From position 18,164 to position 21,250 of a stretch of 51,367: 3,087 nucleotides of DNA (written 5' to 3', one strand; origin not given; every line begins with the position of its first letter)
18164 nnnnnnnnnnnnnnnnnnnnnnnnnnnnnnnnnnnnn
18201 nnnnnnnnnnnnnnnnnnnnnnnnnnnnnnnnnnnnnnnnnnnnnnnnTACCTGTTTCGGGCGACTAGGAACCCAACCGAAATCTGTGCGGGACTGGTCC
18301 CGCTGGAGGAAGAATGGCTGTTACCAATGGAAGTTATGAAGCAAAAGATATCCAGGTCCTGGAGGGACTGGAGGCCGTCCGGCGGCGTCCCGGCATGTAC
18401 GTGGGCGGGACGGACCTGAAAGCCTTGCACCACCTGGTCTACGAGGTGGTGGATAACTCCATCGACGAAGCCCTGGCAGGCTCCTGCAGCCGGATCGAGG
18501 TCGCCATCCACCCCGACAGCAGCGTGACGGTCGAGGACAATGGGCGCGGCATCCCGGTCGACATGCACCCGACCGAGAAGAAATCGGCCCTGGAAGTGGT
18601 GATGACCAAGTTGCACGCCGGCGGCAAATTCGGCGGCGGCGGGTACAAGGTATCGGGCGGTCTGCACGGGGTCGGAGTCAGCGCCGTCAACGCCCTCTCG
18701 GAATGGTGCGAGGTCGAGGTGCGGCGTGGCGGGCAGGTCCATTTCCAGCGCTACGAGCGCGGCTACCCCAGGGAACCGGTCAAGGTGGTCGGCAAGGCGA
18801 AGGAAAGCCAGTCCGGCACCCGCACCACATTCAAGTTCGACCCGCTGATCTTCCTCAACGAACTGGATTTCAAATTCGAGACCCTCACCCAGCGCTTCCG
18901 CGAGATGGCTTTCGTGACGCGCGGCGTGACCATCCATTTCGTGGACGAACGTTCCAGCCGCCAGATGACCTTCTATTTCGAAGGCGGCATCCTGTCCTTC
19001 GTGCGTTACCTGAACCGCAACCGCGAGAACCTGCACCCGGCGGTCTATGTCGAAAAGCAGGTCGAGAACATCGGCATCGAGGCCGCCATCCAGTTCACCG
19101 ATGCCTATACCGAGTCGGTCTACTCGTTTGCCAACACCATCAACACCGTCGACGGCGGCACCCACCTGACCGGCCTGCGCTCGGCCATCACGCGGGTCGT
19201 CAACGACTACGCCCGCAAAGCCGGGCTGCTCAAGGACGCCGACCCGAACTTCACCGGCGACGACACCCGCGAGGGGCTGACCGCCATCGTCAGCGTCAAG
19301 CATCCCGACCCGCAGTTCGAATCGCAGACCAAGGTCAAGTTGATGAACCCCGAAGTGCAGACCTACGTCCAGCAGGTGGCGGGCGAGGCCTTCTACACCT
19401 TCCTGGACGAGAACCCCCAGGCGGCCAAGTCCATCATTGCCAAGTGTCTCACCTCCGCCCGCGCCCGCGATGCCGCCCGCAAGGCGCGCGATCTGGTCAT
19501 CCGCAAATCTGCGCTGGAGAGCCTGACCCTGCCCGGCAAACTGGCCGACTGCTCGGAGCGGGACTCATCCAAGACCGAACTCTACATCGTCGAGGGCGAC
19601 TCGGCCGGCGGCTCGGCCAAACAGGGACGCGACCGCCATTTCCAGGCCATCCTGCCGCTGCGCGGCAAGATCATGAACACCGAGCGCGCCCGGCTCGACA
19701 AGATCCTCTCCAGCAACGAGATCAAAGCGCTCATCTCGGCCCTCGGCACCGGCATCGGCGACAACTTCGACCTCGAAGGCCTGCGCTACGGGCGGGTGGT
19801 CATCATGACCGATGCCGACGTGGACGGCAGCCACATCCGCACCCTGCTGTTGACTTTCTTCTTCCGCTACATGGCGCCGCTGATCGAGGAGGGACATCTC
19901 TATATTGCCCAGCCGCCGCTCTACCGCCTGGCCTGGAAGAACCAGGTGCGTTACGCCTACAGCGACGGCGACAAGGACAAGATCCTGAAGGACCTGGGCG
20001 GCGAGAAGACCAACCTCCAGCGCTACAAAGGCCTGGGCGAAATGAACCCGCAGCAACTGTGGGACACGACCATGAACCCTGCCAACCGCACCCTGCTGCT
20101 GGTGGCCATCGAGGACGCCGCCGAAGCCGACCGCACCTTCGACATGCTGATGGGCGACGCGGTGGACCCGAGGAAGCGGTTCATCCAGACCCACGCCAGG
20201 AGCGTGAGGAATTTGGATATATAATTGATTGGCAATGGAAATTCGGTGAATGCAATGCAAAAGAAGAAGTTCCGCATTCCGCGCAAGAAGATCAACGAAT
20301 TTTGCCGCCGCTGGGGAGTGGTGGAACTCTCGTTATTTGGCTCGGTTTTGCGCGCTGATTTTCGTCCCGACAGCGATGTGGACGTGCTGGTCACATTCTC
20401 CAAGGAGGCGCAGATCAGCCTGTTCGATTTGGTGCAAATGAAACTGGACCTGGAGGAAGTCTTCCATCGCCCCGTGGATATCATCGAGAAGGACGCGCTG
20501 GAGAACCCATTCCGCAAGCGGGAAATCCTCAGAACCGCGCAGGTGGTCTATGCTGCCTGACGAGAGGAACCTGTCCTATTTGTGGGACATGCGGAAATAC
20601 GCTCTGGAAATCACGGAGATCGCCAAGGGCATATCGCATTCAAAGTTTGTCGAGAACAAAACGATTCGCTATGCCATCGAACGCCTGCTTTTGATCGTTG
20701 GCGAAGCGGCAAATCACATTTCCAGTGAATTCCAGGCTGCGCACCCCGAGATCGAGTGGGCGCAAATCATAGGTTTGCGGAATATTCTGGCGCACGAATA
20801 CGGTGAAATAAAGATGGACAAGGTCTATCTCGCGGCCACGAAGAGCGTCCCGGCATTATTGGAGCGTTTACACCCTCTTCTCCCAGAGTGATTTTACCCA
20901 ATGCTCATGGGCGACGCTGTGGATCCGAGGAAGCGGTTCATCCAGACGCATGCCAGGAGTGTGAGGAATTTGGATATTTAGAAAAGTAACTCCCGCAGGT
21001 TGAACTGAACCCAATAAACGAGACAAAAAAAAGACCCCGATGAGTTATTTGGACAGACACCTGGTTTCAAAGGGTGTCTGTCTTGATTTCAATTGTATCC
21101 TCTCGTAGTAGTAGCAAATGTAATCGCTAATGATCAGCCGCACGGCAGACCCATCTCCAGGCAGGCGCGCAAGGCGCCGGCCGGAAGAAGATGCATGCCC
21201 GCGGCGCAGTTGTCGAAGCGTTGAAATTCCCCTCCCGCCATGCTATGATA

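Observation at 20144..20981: HepT/MNT toxin-antitoxin cassette inserted in the gyrB 3' end, flanked by an 81-nt duplicate differing only silently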

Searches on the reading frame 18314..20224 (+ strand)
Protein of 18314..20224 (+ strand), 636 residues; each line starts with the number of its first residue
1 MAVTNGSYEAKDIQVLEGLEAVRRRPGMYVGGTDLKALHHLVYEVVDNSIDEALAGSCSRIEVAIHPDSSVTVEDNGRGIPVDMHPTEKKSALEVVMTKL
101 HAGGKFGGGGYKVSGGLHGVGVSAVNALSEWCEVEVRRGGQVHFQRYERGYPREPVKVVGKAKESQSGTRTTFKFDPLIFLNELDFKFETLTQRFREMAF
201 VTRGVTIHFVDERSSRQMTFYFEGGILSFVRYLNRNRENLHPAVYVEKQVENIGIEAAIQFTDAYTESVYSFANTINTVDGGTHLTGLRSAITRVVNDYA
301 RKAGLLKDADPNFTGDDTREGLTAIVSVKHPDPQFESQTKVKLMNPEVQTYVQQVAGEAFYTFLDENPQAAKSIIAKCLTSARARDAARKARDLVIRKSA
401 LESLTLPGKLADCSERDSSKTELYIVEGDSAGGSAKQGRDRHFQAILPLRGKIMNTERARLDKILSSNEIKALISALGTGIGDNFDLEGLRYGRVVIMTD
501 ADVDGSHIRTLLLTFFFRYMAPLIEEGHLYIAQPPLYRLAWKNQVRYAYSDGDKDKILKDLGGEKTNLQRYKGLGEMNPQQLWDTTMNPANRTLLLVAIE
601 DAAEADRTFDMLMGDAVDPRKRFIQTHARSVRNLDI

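Call 4: search_protein_families(library=pfam, proteins=[window:18314-20224:+])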
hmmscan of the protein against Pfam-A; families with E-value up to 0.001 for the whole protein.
window:18314-20224:+ (636 aa): 4 families
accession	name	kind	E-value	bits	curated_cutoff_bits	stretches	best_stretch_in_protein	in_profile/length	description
PF00204.31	DNA_gyraseB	-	1.5e-58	197.6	27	1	225-393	1-172/173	DNA gyrase B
PF00986.26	DNA_gyraseB_C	-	4e-30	104.2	29.8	1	564-625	2-63/63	DNA gyrase B subunit, carboxyl terminus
PF01751.28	Toprim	-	1.3e-18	67.3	23.1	1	422-533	1-95/96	Toprim domain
PF02518.31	HATPase_c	-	7.1e-17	62.3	26.4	1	34-176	2-108/111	Histidine kinase-, DNA gyrase B-, and HSP90-like ATPase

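Call 8: find_encoding_contigs(protein=window:18314-20224:+, flank=6000, max_places=10)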
Protein window:18314-20224:+ (636 aa): 2 contigs read that carry it; 1 place shown.
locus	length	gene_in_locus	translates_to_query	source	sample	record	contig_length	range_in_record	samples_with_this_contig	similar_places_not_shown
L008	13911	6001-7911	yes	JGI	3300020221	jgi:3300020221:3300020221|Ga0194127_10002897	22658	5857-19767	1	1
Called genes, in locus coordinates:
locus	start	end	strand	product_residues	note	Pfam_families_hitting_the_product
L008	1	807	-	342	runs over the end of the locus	-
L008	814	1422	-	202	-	PF01712:dNK, PF02223:Thymidylate_kin, PF13238:AAA_18 (weak), PF13671:AAA_33 (weak)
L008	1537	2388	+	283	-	PF00753:Lactamase_B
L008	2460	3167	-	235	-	PF02660:G3P_acyltransf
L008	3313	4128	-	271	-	PF18900:DUF5656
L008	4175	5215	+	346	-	-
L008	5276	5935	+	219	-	-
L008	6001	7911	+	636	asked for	PF02518:HATPase_c, PF00204:DNA_gyraseB, PF01751:Toprim, PF00986:DNA_gyraseB_C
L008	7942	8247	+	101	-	PF01909:NTP_transf_2, PF18765:Polbeta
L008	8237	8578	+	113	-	PF01934:HepT-like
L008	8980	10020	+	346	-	PF17210:SdrD_B, PF24517:CBM96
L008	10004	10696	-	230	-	-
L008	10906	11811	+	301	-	PF00672:HAMP (weak)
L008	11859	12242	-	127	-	PF01035:DNA_binding_1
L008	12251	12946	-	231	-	-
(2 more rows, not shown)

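Call 10: find_related_loci(query=window:18314-20224:+, collection=genome_contigs, flank=4000)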
Query window:18314-20224:+ (636 aa) in genome_contigs; peptide patterns used: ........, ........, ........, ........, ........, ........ (x = any residue, [..] = any of these).
600 stretches matched a pattern (row limit reached: there are more); 600 encode a relative of the query (tblastn E <= 1e-3); the best 80 are kept; 80 distinct loci.
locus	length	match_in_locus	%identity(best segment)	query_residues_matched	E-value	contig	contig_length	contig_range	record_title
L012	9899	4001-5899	79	7-636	0e+0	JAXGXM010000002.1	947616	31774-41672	MAG: Anaerolineaceae bacterium isolate AnMBR.bin490 bin490_2, whole genome shotgun sequence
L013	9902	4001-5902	78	7-636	0e+0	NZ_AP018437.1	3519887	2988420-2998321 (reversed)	Pelolinea submarina strain MO-CFX1 chromosome, complete genome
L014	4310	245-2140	74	7-636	0e+0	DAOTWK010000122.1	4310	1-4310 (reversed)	MAG TPA_asm: Anaerolineae bacterium isolate H12_134 k73_1602913, whole genome shotgun sequence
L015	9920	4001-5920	70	7-636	0e+0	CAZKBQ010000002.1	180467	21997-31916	MAG TPA_asm: uncultured Anaerolineae bacterium isolate SRP290908_co1_178 genome assembly, contig: NODE_49_length_180467_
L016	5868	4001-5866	69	8-631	0e+0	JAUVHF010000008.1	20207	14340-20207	MAG: Anaerolineales bacterium isolate CSMAG_395 CSMAG_395_k141_1324048_length_20207_cov_17.4827, whole genome shotgun se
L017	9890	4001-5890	61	7-636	0e+0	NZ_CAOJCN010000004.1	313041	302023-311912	Cohnella rhizoplanae strain JJ-181 NODE_4, whole genome shotgun sequence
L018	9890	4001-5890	61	7-636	0e+0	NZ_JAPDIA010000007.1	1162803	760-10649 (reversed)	Cohnella rhizosphaerae strain DSM 28161 contig_8, whole genome shotgun sequence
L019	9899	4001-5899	61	5-636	0e+0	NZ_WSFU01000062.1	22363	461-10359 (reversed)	Anaeromonas gelatinilytica strain D2Q-14 80-22363-3719411, whole genome shotgun sequence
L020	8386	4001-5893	59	3-636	0e+0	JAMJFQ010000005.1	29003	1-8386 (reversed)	MAG: ANME-2 cluster archaeon isolate B4-03 NODE_180_length_29003_cov_292.660667, whole genome shotgun sequence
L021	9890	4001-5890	60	8-636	0e+0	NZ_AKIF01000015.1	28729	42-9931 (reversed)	Alkalibacillus haloalkaliphilus C5 contig15, whole genome shotgun sequence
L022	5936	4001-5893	59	7-636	0e+0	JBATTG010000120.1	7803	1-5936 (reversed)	MAG: Proteocatella sp. isolate MFD12161_ilm_asm_bin5 k127_15947, whole genome shotgun sequence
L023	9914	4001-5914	60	1-636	0e+0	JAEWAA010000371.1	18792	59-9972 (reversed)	MAG: Bacillota bacterium isolate OH_PBB_190 k127_992345, whole genome shotgun sequence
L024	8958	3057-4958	57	1-635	0e+0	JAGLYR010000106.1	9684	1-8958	MAG: Candidatus Eisenbacteria bacterium isolate RS_13_32 ZL320.bin.32.fa_106, whole genome shotgun sequence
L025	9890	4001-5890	61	8-636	0e+0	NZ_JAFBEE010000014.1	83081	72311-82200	Alkaliphilus hydrothermalis strain DSM 25890 Ga0454045_14, whole genome shotgun sequence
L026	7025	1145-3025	58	8-636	0e+0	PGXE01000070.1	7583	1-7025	MAG: Thermoplasmata archaeon HGW-Thermoplasmata-1 bjp_ig2158_scaffold_3994, whole genome shotgun sequence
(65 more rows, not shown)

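Call 17: find_homologous_proteins(query=window:18314-20224:+, max_evalue=1e-100)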
Query window:18314-20224:+ (636 aa): 8000 proteins with E <= 1e-100 among 8000 candidates; the best 120 are listed.
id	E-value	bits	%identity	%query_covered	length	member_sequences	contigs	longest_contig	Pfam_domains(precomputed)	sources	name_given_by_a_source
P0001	0.0e+0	1437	100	100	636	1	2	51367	PF00986.27,PF02518.32,PF01751.29,PF00204.32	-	-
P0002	0.0e+0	1346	92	100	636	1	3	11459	PF00986.27,PF02518.32,PF01751.29,PF00204.32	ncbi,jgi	-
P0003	0.0e+0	1345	92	100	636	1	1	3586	PF00986.27,PF02518.32,PF01751.29,PF00204.32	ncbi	-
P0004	0.0e+0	1340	91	100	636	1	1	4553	PF00986.27,PF02518.32,PF01751.29,PF00204.32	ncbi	-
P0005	0.0e+0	1330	91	100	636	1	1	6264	PF00986.27,PF02518.32,PF01751.29,PF00204.32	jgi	-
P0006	0.0e+0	1296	88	100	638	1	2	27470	PF00986.27,PF02518.32,PF01751.29,PF00204.32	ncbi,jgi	-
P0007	0.0e+0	1287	88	100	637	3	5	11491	PF00986.27,PF02518.32,PF01751.29,PF00204.32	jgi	jgi:DNA gyrase subunit B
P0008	0.0e+0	1286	87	100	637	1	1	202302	PF00986.27,PF02518.32,PF01751.29,PF00204.32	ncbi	-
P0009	0.0e+0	1285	87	99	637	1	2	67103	PF00986.27,PF02518.32,PF01751.29,PF00204.32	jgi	jgi:DNA gyrase subunit B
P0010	0.0e+0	1285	88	100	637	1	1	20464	PF00986.27,PF02518.32,PF01751.29,PF00204.32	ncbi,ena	-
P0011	0.0e+0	1284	87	100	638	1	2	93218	PF00986.27,PF02518.32,PF01751.29,PF00204.32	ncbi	-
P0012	0.0e+0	1281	87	100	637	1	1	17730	PF00986.27,PF02518.32,PF01751.29,PF00204.32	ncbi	-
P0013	0.0e+0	1279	88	99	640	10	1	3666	PF00986.27,PF02518.32,PF01751.29,PF00204.32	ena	-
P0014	0.0e+0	1279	87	100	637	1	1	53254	PF00986.27,PF02518.32,PF01751.29,PF00204.32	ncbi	ncbi:MAG: DNA topoisomerase (ATP-hydrolyzing) subunit B [Anaerolineales bacterium]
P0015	0.0e+0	1278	87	100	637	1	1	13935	PF00986.27,PF02518.32,PF01751.29,PF00204.32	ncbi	-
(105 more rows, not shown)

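Call 19: find_encoding_contigs(protein=P0002, flank=5000, max_places=4)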
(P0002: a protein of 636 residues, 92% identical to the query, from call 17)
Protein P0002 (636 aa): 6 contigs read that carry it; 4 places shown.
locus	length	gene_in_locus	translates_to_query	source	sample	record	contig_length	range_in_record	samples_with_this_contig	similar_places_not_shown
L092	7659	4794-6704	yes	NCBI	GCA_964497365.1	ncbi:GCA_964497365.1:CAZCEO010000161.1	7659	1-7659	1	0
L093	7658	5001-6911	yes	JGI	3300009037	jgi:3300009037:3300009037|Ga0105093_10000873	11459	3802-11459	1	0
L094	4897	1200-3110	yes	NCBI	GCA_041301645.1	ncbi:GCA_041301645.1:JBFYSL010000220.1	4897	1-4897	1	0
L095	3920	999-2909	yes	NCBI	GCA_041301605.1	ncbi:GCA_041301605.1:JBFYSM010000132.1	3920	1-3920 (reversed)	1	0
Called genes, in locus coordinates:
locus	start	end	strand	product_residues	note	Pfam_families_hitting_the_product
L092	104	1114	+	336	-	PF01073:3Beta_HSD (weak), PF01370:Epimerase, PF04321:RmlD_sub_bind, PF07993:NAD_binding_4 (faint), PF16363:GDP_Man_Dehyd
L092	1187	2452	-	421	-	PF00534:Glycos_transf_1, PF13692:Glyco_trans_1_4, PF13524:Glyco_trans_1_2 (weak)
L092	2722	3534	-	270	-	PF18900:DUF5656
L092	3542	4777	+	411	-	-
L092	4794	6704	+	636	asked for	PF02518:HATPase_c, PF00204:DNA_gyraseB, PF01751:Toprim, PF00986:DNA_gyraseB_C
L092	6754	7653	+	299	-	PF00892:EamA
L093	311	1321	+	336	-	PF01073:3Beta_HSD (weak), PF01370:Epimerase, PF04321:RmlD_sub_bind, PF07993:NAD_binding_4 (faint), PF16363:GDP_Man_Dehyd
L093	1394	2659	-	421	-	PF00534:Glycos_transf_1, PF13692:Glyco_trans_1_4, PF13524:Glyco_trans_1_2 (weak)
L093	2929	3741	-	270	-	PF18900:DUF5656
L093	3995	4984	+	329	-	-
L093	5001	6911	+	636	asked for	PF02518:HATPase_c, PF00204:DNA_gyraseB, PF01751:Toprim, PF00986:DNA_gyraseB_C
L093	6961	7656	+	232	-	?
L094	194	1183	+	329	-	-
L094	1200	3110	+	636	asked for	PF02518:HATPase_c, PF00204:DNA_gyraseB, PF01751:Toprim, PF00986:DNA_gyraseB_C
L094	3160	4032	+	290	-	PF00892:EamA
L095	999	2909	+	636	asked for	PF02518:HATPase_c, PF00204:DNA_gyraseB, PF01751:Toprim, PF00986:DNA_gyraseB_C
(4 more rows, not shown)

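Call 20: find_encoding_contigs(protein=P0006, flank=5000, max_places=4)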
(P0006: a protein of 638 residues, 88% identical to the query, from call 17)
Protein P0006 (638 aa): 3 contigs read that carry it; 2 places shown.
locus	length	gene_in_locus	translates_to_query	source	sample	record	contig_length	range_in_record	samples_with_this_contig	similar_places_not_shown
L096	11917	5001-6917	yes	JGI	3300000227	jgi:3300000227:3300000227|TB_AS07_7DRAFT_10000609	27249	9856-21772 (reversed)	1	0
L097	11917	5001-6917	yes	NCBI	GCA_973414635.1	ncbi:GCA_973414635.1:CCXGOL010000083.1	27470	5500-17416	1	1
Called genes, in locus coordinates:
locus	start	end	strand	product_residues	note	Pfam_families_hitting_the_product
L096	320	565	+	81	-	-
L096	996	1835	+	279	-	PF00892:EamA, PF06027:SLC35F (faint)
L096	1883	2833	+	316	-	PF01073:3Beta_HSD, PF01370:Epimerase, PF02719:Polysacc_synt_2 (weak), PF04321:RmlD_sub_bind, PF05368:NmrA (weak), PF07993:NAD_binding_4, PF13460:NAD_binding_10, PF16363:GDP_Man_Dehyd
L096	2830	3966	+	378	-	-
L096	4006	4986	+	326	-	-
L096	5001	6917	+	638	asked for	PF02518:HATPase_c, PF00204:DNA_gyraseB, PF01751:Toprim, PF00986:DNA_gyraseB_C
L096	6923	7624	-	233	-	-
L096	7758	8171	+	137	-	PF01272:GreA_GreB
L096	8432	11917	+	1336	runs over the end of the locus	PF01590:GAF, PF13185:GAF_2, PF01590:GAF, PF13185:GAF_2, PF13492:GAF_3, PF13185:GAF_2, PF00512:HisKA, PF02518:HATPase_c, +2 more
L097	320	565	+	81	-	-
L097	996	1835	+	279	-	PF00892:EamA, PF06027:SLC35F (faint)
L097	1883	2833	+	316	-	PF01073:3Beta_HSD, PF01370:Epimerase, PF02719:Polysacc_synt_2 (weak), PF04321:RmlD_sub_bind, PF05368:NmrA (weak), PF07993:NAD_binding_4, PF13460:NAD_binding_10, PF16363:GDP_Man_Dehyd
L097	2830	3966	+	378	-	PF00583:Acetyltransf_1 (faint)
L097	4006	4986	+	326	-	-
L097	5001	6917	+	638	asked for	PF02518:HATPase_c, PF00204:DNA_gyraseB, PF01751:Toprim, PF00986:DNA_gyraseB_C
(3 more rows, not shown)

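Call 21: find_encoding_contigs(protein=P0005, flank=5000, max_places=4)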
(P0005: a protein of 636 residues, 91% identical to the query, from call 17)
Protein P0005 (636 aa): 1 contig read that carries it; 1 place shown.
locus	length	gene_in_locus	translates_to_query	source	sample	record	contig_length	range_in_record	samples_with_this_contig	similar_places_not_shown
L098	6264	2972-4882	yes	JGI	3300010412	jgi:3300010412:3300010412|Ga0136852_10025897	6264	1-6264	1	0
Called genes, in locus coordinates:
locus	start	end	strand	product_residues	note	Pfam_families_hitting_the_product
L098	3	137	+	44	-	?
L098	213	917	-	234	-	PF02660:G3P_acyltransf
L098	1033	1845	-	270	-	PF18900:DUF5656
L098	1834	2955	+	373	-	-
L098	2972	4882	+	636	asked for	PF02518:HATPase_c, PF00204:DNA_gyraseB, PF01751:Toprim, PF00986:DNA_gyraseB_C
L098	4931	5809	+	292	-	PF00892:EamA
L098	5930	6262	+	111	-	?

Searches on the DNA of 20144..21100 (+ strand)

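Call 55: search_dna_similar(query=window:20144-21100:+, collection=plasmids, mode=distant, max_rows=10)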
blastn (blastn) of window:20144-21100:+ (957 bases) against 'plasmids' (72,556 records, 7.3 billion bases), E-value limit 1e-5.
No match.

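Call 56: search_dna_similar(query=window:20144-21100:+, collection=phages, mode=distant, max_rows=10)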
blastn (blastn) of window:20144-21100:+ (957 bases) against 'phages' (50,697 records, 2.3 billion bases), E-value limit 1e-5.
No match.

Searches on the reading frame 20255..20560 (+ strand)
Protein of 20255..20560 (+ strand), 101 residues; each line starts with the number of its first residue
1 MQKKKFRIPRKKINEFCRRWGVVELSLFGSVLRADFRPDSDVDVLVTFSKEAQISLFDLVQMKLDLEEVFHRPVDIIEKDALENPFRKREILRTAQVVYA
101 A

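Call 4: search_protein_families(library=pfam, proteins=[window:20255-20560:+])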
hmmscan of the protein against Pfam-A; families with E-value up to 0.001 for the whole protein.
window:20255-20560:+ (101 aa): 2 families
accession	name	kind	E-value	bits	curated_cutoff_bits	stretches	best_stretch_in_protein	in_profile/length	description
PF01909.29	NTP_transf_2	-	4.1e-18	66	21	1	11-96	3-91/93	Nucleotidyltransferase domain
PF18765.7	Polbeta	-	1.8e-12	47.7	26.9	1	11-99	1-88/93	Polymerase beta, Nucleotidyltransferase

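Call 75: search_solved_structures(query=window:20255-20560:+, max_evalue=0.001)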
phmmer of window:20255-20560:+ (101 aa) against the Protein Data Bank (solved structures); distinct sequences matched with E-value up to 0.001: 1.
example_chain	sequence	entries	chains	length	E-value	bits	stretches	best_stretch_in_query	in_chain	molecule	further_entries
1wot_A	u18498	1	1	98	5.1e-11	45.8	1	5-95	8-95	PUTATIVE MINIMAL NUCLEOTIDYLTRANSFERASE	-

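Call 77: search_protein_families(library=ncbifam, proteins=[window:20255-20560:+], max_evalue=0.001)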
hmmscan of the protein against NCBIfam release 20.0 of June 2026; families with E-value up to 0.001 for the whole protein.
window:20255-20560:+ (101 aa): 3 families
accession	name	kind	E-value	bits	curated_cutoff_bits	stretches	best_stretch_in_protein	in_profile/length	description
NF047752.1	MntA_antitoxin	equivalog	3.7e-12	46.1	60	1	25-100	10-82/106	type VII toxin-antitoxin system MntA family adenylyltransferase antitoxin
NF051895.1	anti_phage_HalB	equivalog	0.0005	19.7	190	1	25-52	2-29/211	anti-phage Hailong system nucleotidyltransferase HalB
NF010309.0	PRK13746.1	subfamily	0.00072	19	193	1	25-53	31-59/263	aminoglycoside adenylyltransferase family protein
